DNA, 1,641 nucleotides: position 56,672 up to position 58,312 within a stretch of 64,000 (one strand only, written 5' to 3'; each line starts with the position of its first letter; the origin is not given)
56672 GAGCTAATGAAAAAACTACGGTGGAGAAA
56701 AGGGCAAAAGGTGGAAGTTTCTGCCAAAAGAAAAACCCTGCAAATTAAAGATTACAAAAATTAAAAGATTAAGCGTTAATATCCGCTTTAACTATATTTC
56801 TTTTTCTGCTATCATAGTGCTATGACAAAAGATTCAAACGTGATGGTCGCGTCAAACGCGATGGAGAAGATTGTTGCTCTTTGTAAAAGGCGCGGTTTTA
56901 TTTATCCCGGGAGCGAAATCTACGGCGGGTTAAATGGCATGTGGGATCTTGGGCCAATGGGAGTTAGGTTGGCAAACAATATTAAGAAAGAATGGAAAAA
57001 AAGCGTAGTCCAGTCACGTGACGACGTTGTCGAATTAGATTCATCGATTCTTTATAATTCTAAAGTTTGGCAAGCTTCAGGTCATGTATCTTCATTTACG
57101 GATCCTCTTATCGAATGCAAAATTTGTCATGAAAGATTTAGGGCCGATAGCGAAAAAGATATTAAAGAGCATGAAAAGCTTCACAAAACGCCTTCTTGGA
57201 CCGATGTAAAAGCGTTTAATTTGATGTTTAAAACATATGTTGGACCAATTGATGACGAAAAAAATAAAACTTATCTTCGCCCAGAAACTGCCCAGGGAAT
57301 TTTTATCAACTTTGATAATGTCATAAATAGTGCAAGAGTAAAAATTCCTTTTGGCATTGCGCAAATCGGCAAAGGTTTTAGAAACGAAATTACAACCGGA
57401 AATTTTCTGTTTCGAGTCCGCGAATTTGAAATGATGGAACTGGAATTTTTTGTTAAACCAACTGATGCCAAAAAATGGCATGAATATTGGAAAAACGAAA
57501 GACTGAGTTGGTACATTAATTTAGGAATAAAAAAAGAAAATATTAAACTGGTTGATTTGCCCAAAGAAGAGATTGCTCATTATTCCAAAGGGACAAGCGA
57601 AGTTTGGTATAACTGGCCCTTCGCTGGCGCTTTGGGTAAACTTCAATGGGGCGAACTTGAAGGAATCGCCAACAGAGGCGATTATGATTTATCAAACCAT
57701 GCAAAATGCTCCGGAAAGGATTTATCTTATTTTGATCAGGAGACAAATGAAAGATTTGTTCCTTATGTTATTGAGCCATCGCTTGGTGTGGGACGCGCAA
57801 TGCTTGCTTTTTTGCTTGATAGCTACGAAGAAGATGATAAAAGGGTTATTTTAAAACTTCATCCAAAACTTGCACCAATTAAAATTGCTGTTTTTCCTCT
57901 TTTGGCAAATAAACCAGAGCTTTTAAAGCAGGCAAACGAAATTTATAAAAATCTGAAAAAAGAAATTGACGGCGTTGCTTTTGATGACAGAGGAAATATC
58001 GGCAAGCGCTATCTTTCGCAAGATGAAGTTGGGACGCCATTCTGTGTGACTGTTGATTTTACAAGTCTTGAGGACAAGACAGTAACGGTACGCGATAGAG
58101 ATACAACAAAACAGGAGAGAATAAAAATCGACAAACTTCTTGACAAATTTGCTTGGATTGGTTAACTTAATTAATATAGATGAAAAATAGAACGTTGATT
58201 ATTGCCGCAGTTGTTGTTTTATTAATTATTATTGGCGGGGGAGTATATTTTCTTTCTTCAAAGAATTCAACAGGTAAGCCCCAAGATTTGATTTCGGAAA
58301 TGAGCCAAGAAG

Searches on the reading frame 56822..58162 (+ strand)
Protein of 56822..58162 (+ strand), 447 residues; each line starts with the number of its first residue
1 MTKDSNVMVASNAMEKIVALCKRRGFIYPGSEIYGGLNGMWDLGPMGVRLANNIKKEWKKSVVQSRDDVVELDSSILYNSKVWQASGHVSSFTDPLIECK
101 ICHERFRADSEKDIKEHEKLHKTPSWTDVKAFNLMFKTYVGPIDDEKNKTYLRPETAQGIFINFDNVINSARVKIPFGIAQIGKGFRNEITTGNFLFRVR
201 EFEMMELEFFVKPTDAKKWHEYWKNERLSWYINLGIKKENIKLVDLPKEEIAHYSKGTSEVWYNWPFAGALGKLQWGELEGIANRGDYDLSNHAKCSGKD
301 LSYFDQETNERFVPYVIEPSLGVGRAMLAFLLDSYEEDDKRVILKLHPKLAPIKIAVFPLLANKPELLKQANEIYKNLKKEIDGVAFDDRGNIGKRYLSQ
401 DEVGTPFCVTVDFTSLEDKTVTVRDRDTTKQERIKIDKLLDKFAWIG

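Call 42: find_encoding_contigs(protein=window:56822-58162:+, flank=10000, max_places=10)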
Protein window:56822-58162:+ (447 aa): 1 contig read that carries it; 1 place shown.
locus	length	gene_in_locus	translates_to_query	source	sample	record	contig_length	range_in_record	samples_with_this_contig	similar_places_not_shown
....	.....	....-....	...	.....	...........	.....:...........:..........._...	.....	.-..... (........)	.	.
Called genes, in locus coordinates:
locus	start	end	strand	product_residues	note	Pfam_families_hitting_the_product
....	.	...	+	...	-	?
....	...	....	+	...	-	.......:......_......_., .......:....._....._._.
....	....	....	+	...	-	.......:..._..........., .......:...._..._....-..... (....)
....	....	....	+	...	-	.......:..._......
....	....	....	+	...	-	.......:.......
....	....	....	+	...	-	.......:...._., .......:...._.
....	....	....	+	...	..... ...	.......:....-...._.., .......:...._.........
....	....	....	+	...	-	-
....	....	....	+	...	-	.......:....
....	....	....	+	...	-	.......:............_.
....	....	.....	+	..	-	-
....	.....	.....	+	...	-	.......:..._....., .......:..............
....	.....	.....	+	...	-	-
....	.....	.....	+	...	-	?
